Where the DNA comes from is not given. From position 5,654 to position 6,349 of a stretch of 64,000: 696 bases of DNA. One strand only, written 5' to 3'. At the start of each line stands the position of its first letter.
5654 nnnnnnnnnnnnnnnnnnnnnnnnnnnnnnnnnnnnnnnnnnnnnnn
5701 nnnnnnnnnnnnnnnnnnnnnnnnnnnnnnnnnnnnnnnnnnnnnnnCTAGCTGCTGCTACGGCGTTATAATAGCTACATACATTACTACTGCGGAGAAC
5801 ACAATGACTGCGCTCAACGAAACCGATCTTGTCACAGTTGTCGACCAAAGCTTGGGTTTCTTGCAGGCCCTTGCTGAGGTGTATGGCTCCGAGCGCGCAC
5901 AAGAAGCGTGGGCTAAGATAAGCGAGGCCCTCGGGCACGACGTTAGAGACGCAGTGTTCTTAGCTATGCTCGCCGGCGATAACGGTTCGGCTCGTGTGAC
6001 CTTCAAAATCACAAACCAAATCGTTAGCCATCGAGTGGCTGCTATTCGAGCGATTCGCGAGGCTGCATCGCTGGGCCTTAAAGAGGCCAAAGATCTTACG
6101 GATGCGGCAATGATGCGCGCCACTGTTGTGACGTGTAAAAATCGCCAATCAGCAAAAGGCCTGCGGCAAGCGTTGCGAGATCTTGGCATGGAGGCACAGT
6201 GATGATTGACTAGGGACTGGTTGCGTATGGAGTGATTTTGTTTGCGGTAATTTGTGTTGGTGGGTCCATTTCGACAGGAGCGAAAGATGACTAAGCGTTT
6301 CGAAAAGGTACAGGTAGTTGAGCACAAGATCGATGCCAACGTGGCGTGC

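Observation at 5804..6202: Stand-alone ribosomal bL12 C-terminal domain fused to an unrelated N-terminus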

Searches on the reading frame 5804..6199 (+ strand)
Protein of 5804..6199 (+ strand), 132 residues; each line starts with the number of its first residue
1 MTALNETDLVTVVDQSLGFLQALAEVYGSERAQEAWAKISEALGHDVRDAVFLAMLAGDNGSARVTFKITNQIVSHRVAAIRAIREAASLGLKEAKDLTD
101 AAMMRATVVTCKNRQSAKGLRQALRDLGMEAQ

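Call 3: search_protein_families(library=pfam, proteins=[window:5804-6199:+], max_evalue=10)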
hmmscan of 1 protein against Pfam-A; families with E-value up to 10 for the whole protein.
window:5804-6199:+ (132 aa): 2 families
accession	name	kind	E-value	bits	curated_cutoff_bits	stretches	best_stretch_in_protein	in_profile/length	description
PF00542.24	Ribosomal_L12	-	5.5e-08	33.4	25.9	1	74-129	9-62/67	Ribosomal protein L7/L12 C-terminal domain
PF16778.10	Phage_tail_APC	-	0.1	12.9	26.6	1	99-127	15-43/60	Phage tail assembly chaperone protein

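Call 4: search_protein_families(library=phrogs, proteins=[window:5804-6199:+], max_evalue=10)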
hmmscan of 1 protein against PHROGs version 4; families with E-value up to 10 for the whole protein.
window:5804-6199:+ (132 aa): 7 families
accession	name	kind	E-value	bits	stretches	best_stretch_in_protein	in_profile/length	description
phrog_26927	-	unknown function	3.5e-09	37.5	1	71-106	8-43/94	-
phrog_35727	-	unknown function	0.014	16.1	1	72-101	91-120/162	-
phrog_5819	-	unknown function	0.015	16.1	1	74-105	99-130/148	-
phrog_23470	-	unknown function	0.09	14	1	73-104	21-52/106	-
phrog_2546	-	unknown function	0.27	12.4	1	66-109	50-93/180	-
phrog_26483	-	unknown function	0.28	10.9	1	69-101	283-315/418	-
phrog_4850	-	unknown function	0.29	12.6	1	74-113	15-52/65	-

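Call 5: search_protein_families(library=ncbifam, proteins=[window:5804-6199:+], max_evalue=10)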
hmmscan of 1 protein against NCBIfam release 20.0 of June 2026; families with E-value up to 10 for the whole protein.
window:5804-6199:+ (132 aa): 1 family
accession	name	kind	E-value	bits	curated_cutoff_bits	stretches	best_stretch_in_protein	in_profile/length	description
TIGR00855.1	L12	equivalog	1.9e-05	25.1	84.4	1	63-129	55-120/125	50S ribosomal protein L7/L12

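Call 6: search_solved_structures(query=window:5804-6199:+, max_evalue=10, show_alignments=3)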
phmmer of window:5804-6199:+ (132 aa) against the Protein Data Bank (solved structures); distinct sequences matched with E-value up to 10: 14.
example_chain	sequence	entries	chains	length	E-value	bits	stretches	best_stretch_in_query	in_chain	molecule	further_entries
1ctf_A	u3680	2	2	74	3.7e-06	30.4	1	74-131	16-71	RIBOSOMAL PROTEIN L7/L12 | 50S ribosomal protein L7/L12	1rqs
3j9y_7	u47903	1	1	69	4e-06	30.3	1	75-131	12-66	50S ribosomal protein L7/L12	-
2bcw_B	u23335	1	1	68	4e-06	30.3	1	75-131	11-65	50S ribosomal protein L7/L12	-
3j7z_6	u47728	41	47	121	5.5e-06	29.8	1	41-131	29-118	50S ribosomal protein L7/L12 | Large ribosomal subunit protein bL12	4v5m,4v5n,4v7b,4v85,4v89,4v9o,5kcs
1rqu_A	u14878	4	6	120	6.5e-06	29.6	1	41-131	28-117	50S ribosomal protein L7/L12 | 50S ribosomal protein L12 | Large ribosomal subunit protein bL12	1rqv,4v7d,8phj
4v4v_B3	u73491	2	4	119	6.6e-06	29.6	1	41-131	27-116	50S ribosomal protein L7/L12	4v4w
8rdw_D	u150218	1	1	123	4.5e-05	26.9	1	75-129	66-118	Large ribosomal subunit protein bL12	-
1dd3_A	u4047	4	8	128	0.00011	25.6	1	58-131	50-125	50S RIBOSOMAL PROTEIN L7/L12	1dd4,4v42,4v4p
7pao_W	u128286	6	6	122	0.0078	19.7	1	34-100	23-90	50S ribosomal protein L7/L12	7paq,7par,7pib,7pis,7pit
9k0z_5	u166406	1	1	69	0.014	18.9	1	76-107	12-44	Large ribosomal subunit protein bL12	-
8yeq_A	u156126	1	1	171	0.086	16.3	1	76-105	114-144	Large ribosomal subunit protein bL12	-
4v6f_DI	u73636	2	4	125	0.33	14.4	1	63-126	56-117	50S ribosomal protein L7/L12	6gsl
4v9k_Be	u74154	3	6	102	0.66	13.5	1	73-124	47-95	50S ribosomal protein L7/L12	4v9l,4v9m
4v9j_Be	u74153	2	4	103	0.68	13.4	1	73-124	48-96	50S ribosomal protein L7/L12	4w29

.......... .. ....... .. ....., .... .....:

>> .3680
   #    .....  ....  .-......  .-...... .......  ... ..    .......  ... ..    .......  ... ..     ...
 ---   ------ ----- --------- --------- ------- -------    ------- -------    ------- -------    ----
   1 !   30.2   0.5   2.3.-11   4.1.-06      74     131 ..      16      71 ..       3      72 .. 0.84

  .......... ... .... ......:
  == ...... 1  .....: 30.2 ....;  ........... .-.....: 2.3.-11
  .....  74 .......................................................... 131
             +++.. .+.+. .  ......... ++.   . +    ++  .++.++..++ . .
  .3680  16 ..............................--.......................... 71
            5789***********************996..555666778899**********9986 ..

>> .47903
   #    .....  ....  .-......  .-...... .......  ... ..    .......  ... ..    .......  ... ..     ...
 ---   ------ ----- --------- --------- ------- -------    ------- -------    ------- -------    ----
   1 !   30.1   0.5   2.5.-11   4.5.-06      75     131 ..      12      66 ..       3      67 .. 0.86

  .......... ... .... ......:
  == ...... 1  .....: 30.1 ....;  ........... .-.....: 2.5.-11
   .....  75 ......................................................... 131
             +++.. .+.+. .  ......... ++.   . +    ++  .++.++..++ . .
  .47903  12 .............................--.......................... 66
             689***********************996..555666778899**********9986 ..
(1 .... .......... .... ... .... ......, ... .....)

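Call 8: search_dna_similar(query=window:5804-6199:+, collection=phages, mode=protein, max_rows=40, max_evalue=0.001)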
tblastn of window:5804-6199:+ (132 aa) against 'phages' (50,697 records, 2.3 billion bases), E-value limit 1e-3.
No match.

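Call 14: find_homologous_proteins(query=window:5804-6199:+, max_evalue=0.001)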
Query window:5804-6199:+ (132 aa): 7 proteins with E <= 0.001 among 66 candidates.
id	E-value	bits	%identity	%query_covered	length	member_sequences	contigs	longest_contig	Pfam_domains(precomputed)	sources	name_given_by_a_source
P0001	2.7e-74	264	99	100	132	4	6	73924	PF00542.25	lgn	-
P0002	2.1e-58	213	78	100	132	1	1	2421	PF00542.25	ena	-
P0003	1.5e-56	207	76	100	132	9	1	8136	PF00542.25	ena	-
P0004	6.9e-55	202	73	100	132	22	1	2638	PF00542.25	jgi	jgi:ribosomal protein L7/L12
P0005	1.3e-54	201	75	100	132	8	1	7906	PF00542.25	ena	-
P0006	7.3e-42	160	60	98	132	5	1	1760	PF00542.25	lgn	-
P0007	4.2e-9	54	37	74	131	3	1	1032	PF00542.25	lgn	-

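Call 21: find_encoding_contigs(protein=P0001, flank=10000, max_places=4)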
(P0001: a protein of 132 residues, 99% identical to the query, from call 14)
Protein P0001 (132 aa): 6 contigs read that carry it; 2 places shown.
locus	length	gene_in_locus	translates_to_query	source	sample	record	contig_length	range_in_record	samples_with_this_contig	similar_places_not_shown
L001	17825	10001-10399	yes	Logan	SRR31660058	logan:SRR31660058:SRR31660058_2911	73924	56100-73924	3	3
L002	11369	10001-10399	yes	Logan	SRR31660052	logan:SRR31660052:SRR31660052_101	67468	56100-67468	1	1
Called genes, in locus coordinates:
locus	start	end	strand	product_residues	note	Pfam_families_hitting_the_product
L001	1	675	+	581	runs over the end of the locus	-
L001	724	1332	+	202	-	PF07486:Hydrolase_2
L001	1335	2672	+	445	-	PF01068:DNA_ligase_A_M, PF14743:DNA_ligase_OB_2 (weak)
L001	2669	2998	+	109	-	-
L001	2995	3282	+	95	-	-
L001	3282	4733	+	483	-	-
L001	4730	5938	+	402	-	PF06689:zf-C4_ClpX, PF00493:MCM (weak), PF01078:Mg_chelatase (faint), PF05496:RuvB_N (weak), PF10431:ClpB_D2-small (faint), PF00004:AAA, PF07724:AAA_2, PF07728:AAA_5 (weak), +1 more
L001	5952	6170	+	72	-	PF01165:Ribosomal_S21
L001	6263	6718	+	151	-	PF00011:HSP20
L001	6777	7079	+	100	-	PF02617:ClpS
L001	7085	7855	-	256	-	-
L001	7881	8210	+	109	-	-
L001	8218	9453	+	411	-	-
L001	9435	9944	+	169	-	-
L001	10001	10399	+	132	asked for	PF00542:Ribosomal_L12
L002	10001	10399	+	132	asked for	PF00542:Ribosomal_L12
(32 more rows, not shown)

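Call 23: predict_structure(alignment_id=A1)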
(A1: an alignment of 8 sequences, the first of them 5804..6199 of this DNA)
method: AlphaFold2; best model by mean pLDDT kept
length: 132 residues; sequences in the alignment: 8
mean_pLDDT: 80.4   pTM: 0.51
mean pLDDT of the five models: 80.4, 76.2, 71.3, 70.5, 56.0
residues with pLDDT >= 90: 4; 70-90: 111; 50-70: 14; < 50: 3
segments of 3 or more residues with pLDDT < 50: none
pLDDT, mean of each block of 10 residues (from residue 1): 70 82 81 84 83 67 74 76 87 88 85 81 86 77
secondary structure, 60 per line:
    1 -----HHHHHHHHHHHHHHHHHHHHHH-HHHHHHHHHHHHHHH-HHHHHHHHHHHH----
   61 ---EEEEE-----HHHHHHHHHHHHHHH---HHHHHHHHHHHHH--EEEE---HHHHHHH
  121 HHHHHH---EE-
elements in order: H6-27 H29-43 H45-56 E64-68 H74-88 H92-104 E107-110 H114-126

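Call 26: fold_search(model_id=the predicted structure, library=pdb)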
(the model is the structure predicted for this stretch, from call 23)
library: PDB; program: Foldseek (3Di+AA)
matches with E <= 10: 196; with E <= 0.001: 1
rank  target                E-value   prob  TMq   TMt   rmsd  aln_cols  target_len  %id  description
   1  1dd3_A                3.7e-04  1.00  0.36  0.37  12.9       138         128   19  CRYSTAL STRUCTURE OF RIBOSOMAL PROTEIN L12 FROM THERMOTOGA MARITIMA (released 2000-11-13)
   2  1ctf                  4.9e-03  1.00  0.38  0.67   3.2        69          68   35  STRUCTURE OF THE C-TERMINAL DOMAIN OF THE RIBOSOMAL PROTEIN L7/L12 FROM ESCHERICHIA COLI AT 1.7 ANGSTROMS (released 1987-01-15)
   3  1rqs_MODEL_1_A        2.2e-02  1.00  0.39  0.64   3.2        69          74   36  NMR structure of C-terminal domain of ribosomal protein L7 from E.coli (released 2004-03-02)
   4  1rqu_A                2.6e-02  0.95  0.38  0.41  17.1       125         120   26  NMR structure of L7 dimer from E.coli (released 2004-03-02)
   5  3j9y_7                3.0e-02  1.00  0.39  0.69   3.2        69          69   36  Cryo-EM structure of tetracycline resistance protein TetM bound to a translating E.coli ribosome (released 2015-04-15)
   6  6gb2_BL               4.0e-02  1.00  0.38  0.65   3.6        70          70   18  Unique features of mammalian mitochondrial translation initiation revealed by cryo-EM. This file contains the 39S rib (released 2018-08-08)
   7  4o2x_A                1.7e-01  0.63  0.40  0.14  10.2       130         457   11  Structure of a malarial protein (released 2014-12-24)
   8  7d34_A                2.6e-01  0.98  0.41  0.63   2.7        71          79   17  AtClpS1-peptide complex (released 2021-04-28)
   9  9ayo_B                2.6e-01  0.95  0.38  0.59   3.1        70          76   14  Mycolicibacterium smegmatis ClpS with bound PheAla and Ni2+ (released 2024-12-11)
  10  9ayo_A                2.8e-01  0.93  0.38  0.58   3.3        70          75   14  Mycolicibacterium smegmatis ClpS with bound PheAla and Ni2+ (released 2024-12-11)
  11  2zjq_5                2.8e-01  0.90  0.36  0.59   3.9        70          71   21  Interaction of L7 with L11 induced by Microccocin binding to the Deinococcus radiodurans 50S subunit (released 2008-06-17)
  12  9b1p_A                3.1e-01  0.92  0.38  0.58   3.1        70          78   14  Mycolicibacterium smegmatis ClpS with TrpSer dipeptide and Mg2+ (released 2024-12-11)
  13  9ayn_B                3.7e-01  0.89  0.38  0.57   3.2        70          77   14  Mycolicibacterium smegmatis ClpS with bound Ni2+ (released 2024-12-11)
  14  7pao_W                4.0e-01  0.77  0.35  0.58   4.0        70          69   26  70S ribosome with EF-G, A*- and P/E-site tRNAs in Mycoplasma pneumoniae cells (released 2022-05-25)
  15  5uyy_B                4.0e-01  0.21  0.32  0.14  13.2       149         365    9  Crystal structure of prephenate dehydrogenase tyrA from Bacillus anthracis in complex with L-tyrosine (released 2017-03-08)
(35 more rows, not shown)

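Call 27: find_encoding_contigs(protein=window:5804-6199:+, flank=10000, max_places=6)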
Protein window:5804-6199:+ (132 aa): 3 contigs read that carry it; 2 places shown.
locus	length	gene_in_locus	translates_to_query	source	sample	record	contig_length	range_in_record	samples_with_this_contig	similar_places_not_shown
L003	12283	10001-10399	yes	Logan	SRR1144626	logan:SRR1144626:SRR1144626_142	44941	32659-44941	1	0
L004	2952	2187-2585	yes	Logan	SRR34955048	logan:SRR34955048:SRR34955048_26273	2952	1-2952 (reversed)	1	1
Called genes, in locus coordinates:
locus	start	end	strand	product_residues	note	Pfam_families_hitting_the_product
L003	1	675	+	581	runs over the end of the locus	-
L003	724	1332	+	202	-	PF07486:Hydrolase_2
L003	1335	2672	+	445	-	PF01068:DNA_ligase_A_M, PF14743:DNA_ligase_OB_2 (weak)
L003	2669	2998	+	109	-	-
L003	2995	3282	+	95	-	-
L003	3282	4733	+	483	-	-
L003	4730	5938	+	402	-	PF06689:zf-C4_ClpX, PF00493:MCM (weak), PF01078:Mg_chelatase (faint), PF05496:RuvB_N (weak), PF10431:ClpB_D2-small (faint), PF00004:AAA, PF07724:AAA_2, PF07728:AAA_5 (weak), +1 more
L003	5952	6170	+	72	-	PF01165:Ribosomal_S21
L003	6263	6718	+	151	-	PF00011:HSP20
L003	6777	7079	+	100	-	PF02617:ClpS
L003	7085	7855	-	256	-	-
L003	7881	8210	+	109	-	-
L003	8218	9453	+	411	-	-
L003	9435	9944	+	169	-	-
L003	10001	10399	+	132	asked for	PF00542:Ribosomal_L12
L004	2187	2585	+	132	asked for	PF00542:Ribosomal_L12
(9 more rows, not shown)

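Call 28: find_related_loci(query=A1, collection=viral_contigs, flank=10000)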
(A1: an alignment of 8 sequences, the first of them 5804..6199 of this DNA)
Query A1 (132 aa) in viral_contigs; peptide patterns used: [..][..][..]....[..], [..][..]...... (x = any residue, [..] = any of these).
341 stretches matched a pattern; 90 encode a relative of the query (tblastn E <= 1e-3); the best 80 are kept; 80 distinct loci.
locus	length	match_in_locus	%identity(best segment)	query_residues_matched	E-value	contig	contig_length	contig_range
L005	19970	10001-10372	37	12-132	2e-23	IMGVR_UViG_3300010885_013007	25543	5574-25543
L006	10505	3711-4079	37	12-129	8e-21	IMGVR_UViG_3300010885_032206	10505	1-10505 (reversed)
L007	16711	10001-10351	39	9-129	2e-19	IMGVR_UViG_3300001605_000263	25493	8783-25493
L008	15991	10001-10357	36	9-128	7e-19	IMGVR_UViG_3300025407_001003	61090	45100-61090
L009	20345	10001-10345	37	12-129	1e-18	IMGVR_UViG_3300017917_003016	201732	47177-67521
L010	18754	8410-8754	36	12-128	7e-17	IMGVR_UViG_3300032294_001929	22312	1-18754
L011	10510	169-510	32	12-129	6e-18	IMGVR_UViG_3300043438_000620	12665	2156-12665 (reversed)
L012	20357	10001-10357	36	12-129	1e-17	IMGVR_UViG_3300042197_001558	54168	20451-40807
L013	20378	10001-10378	37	12-132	5e-22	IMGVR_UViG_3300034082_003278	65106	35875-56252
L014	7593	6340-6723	32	1-128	2e-17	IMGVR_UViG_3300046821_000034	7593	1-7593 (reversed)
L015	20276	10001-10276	40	12-100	3e-15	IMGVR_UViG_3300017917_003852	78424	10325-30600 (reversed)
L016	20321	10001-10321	36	12-117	9e-17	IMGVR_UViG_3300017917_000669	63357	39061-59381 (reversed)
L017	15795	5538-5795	42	12-100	4e-16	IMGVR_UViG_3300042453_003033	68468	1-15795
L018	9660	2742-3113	33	12-131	3e-15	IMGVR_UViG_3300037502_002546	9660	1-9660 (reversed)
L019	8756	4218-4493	38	12-100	5e-15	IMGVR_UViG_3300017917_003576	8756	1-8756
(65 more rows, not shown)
